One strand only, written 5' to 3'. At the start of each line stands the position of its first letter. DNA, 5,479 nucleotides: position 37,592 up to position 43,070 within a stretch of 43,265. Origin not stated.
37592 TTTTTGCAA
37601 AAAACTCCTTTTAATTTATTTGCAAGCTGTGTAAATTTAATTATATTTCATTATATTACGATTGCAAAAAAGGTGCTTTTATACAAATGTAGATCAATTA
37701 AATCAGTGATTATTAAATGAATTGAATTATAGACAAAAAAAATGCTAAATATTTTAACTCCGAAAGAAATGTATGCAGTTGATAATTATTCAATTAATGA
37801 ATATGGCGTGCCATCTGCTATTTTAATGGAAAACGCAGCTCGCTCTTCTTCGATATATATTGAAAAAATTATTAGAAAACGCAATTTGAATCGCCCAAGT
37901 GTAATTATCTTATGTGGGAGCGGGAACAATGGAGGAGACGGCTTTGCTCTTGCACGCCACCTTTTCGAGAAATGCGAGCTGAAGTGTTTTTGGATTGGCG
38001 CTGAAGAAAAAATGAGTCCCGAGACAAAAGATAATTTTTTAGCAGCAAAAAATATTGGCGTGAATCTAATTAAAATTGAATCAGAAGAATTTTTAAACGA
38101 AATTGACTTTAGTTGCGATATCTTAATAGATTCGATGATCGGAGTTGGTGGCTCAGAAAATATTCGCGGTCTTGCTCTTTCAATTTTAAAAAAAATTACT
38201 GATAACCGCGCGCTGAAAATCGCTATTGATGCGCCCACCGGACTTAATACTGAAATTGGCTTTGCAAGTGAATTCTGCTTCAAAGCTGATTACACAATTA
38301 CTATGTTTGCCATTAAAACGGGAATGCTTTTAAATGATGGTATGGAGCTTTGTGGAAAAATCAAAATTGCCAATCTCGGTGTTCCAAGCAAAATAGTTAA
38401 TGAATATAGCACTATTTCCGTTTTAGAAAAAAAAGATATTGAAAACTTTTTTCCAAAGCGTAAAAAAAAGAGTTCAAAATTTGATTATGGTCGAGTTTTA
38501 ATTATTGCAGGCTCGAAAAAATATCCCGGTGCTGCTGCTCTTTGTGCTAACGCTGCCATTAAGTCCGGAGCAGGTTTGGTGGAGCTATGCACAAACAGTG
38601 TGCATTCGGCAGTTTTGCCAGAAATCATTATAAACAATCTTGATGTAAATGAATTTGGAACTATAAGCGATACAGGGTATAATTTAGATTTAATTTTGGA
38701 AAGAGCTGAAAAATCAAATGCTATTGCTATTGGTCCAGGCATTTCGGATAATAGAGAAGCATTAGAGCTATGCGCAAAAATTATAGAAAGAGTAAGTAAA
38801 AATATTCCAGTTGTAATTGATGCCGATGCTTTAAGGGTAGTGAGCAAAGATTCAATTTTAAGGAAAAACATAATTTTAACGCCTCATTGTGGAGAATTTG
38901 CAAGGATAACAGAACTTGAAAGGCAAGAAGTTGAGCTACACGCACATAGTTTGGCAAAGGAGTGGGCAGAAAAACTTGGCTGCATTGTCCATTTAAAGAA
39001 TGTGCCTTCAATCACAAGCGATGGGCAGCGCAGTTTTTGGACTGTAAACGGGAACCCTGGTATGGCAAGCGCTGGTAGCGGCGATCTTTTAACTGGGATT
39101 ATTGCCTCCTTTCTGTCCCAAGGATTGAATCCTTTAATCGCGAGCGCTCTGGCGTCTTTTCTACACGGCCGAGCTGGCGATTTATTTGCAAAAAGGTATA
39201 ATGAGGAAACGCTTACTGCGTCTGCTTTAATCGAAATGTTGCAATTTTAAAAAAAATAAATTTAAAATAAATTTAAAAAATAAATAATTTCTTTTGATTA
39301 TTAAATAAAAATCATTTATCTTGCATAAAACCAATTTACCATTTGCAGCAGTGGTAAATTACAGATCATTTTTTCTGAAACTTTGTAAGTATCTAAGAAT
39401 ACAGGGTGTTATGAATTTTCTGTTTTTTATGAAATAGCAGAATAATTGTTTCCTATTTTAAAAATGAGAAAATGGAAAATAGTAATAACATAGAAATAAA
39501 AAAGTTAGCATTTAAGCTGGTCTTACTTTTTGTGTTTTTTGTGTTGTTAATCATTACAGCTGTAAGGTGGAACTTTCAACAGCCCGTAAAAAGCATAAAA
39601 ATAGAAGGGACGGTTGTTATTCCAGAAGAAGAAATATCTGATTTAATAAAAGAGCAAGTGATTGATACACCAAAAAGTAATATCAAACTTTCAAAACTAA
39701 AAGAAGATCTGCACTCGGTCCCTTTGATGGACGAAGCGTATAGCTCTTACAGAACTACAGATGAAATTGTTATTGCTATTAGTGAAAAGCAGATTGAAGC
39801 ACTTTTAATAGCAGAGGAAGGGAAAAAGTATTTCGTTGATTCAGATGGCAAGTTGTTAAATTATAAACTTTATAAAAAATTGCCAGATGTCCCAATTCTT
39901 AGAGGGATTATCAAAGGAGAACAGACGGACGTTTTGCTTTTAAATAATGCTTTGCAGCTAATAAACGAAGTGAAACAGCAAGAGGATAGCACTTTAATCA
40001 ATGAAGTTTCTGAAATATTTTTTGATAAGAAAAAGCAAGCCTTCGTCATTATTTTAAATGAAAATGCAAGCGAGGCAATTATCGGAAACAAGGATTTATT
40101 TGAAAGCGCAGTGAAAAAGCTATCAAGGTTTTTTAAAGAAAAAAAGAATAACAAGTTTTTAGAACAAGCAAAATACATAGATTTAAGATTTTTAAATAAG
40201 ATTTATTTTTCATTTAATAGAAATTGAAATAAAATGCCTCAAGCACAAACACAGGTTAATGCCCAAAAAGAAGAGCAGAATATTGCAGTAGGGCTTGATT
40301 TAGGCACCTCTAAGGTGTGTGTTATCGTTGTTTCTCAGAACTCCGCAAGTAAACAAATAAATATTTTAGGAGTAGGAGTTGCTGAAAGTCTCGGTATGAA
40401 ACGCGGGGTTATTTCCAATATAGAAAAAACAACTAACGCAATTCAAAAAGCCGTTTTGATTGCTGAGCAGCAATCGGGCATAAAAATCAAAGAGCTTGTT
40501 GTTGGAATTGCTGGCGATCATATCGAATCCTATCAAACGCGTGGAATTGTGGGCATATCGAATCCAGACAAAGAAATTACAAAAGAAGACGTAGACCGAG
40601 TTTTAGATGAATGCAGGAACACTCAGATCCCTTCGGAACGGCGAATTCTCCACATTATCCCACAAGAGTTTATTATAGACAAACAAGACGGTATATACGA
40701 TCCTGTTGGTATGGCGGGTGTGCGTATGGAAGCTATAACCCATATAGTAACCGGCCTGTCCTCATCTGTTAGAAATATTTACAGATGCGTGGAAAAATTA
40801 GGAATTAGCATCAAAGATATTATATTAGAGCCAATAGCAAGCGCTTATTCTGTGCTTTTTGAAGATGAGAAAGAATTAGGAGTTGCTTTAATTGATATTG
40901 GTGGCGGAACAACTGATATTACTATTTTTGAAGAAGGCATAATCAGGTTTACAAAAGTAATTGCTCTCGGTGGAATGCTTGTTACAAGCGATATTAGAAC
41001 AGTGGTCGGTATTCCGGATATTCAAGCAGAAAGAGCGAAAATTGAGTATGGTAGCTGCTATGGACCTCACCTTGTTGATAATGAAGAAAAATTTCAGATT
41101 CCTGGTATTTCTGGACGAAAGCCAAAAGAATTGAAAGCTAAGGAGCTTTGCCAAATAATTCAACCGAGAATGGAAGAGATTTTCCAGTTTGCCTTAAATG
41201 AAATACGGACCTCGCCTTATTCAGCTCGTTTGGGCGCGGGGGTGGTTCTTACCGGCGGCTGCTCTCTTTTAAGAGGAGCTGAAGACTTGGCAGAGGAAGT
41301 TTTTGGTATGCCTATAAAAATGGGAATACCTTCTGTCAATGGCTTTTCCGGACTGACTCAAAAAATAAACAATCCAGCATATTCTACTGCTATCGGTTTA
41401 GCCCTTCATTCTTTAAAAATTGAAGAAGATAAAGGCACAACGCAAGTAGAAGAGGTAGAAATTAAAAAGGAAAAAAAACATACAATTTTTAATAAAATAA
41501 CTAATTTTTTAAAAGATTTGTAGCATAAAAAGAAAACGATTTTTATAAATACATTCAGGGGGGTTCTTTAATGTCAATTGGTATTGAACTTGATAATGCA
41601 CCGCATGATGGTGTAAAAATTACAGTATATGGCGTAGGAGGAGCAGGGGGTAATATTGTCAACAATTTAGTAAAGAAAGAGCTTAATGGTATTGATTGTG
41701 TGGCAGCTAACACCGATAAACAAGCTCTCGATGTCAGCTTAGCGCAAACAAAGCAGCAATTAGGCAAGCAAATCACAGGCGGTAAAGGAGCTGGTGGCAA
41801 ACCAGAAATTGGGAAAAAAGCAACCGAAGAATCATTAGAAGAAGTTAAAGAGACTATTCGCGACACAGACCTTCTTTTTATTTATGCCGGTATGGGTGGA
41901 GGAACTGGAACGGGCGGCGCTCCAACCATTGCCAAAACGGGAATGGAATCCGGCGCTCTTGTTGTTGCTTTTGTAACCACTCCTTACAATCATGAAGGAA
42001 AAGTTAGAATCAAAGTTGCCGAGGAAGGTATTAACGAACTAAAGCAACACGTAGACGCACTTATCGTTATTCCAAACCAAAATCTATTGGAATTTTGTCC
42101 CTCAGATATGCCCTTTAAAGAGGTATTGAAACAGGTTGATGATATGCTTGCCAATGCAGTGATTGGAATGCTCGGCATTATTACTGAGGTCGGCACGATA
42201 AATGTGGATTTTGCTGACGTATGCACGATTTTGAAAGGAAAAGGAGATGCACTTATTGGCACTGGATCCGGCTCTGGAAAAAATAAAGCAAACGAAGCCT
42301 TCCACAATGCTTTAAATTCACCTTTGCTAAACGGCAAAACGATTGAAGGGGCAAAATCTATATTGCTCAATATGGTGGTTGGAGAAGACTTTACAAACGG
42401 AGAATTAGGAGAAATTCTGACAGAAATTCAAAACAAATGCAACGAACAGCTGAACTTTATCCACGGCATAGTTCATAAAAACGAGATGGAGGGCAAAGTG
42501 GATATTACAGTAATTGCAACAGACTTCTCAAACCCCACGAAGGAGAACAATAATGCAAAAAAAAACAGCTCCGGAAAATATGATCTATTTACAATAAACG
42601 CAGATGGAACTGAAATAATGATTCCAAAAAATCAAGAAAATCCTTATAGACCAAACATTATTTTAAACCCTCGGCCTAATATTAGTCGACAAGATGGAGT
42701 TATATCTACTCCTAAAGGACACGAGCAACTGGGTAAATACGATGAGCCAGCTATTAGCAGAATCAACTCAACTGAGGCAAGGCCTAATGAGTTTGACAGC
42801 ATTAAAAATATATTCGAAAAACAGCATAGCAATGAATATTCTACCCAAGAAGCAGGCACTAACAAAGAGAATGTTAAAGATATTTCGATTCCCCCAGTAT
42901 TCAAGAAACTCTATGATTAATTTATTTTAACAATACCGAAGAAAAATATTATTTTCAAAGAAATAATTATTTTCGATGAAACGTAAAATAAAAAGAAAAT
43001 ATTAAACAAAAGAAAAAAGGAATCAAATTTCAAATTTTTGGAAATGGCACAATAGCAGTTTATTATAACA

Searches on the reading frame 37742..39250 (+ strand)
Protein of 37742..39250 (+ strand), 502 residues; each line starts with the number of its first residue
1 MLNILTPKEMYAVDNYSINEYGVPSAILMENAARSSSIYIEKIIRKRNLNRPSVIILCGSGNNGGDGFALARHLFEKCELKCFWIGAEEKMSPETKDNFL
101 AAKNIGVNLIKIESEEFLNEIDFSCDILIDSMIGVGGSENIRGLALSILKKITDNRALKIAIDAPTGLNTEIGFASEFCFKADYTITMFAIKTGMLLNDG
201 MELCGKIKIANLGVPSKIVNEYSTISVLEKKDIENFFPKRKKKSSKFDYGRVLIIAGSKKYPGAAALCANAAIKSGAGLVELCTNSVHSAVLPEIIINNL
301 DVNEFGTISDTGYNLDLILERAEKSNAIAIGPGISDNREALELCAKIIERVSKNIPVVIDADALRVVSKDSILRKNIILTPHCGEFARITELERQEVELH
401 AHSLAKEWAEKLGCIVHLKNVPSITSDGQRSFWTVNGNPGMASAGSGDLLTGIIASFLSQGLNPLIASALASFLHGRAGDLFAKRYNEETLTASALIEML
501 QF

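Call 10: search_protein_families(library=pfam, proteins=[window:37742-39250:+], max_evalue=0.001)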
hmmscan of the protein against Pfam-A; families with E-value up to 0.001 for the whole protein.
window:37742-39250:+ (502 aa): 3 families
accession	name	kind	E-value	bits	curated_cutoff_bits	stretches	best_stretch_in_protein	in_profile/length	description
PF01256.23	Carb_kinase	-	6.8e-49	166.9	27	1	252-500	1-240/242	NAD(P)H-hydrate dehydratase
PF03853.21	YjeF_N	-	1.7e-38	132.7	24.9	1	26-194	2-169/169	YjeF-related protein N-terminus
PF02110.20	HK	-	1.9e-06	27.8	27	1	323-496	48-234/247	Hydroxyethylthiazole kinase family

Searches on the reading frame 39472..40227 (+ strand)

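Call 85: search_protein_families(library=pfam, proteins=[window:39472-40227:+], max_evalue=0.00001)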
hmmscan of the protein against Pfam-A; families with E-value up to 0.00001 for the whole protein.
window:39472-40227:+ (251 aa): 1 family
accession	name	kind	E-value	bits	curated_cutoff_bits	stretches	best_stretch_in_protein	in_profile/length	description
PF03799.20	FtsQ_DivIB_C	-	6.2e-07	30.7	21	1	115-239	6-114/114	Cell division protein FtsQ/DivIB, C-terminal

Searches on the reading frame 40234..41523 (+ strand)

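Call 85: search_protein_families(library=pfam, proteins=[window:40234-41523:+], max_evalue=0.00001)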
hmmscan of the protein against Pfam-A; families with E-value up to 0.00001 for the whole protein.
window:40234-41523:+ (429 aa): 5 families
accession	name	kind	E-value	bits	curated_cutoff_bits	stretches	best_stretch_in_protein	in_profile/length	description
PF14450.12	FtsA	-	2.2e-40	138.4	31.8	1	218-388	1-127/127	Cell division protein FtsA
PF02491.25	SHS2_FTSA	-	8.3e-30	103.4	25.4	1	94-173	1-79/79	SHS2 domain inserted in FTSA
PF06723.19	MreB_Mbl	-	4.2e-13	49.3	27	1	180-364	110-304/327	MreB/Mbl protein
PF11104.14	PilM_2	-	3.2e-12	46.5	27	0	204-271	169-236/340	Type IV pilus assembly protein PilM;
PF06277.17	EutA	-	1.5e-06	27.8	27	1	209-257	137-187/475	Ethanolamine utilisation protein EutA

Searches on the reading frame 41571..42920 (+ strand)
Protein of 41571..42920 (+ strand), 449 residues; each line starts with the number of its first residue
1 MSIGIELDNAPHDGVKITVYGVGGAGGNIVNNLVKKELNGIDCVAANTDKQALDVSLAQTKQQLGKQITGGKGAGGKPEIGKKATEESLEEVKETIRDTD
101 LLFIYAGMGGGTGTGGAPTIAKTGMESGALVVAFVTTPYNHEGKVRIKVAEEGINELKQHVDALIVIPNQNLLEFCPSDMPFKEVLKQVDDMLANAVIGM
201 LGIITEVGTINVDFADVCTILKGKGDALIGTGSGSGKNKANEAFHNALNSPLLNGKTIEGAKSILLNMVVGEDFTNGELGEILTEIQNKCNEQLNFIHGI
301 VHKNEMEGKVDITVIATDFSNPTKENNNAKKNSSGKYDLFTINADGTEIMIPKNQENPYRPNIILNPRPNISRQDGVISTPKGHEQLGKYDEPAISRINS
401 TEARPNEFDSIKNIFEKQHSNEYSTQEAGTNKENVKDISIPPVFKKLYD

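Call 85: search_protein_families(library=pfam, proteins=[window:41571-42920:+], max_evalue=0.00001)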
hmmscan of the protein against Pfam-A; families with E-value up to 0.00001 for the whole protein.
window:41571-42920:+ (449 aa): 2 families
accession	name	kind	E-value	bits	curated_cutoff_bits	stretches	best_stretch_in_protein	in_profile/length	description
PF00091.31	Tubulin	-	7.2e-47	160.6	33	1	16-176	1-189/190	Tubulin/FtsZ family, GTPase domain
PF12327.13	FtsZ_C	-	9.8e-22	77.5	27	1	225-319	1-94/95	FtsZ family, C-terminal domain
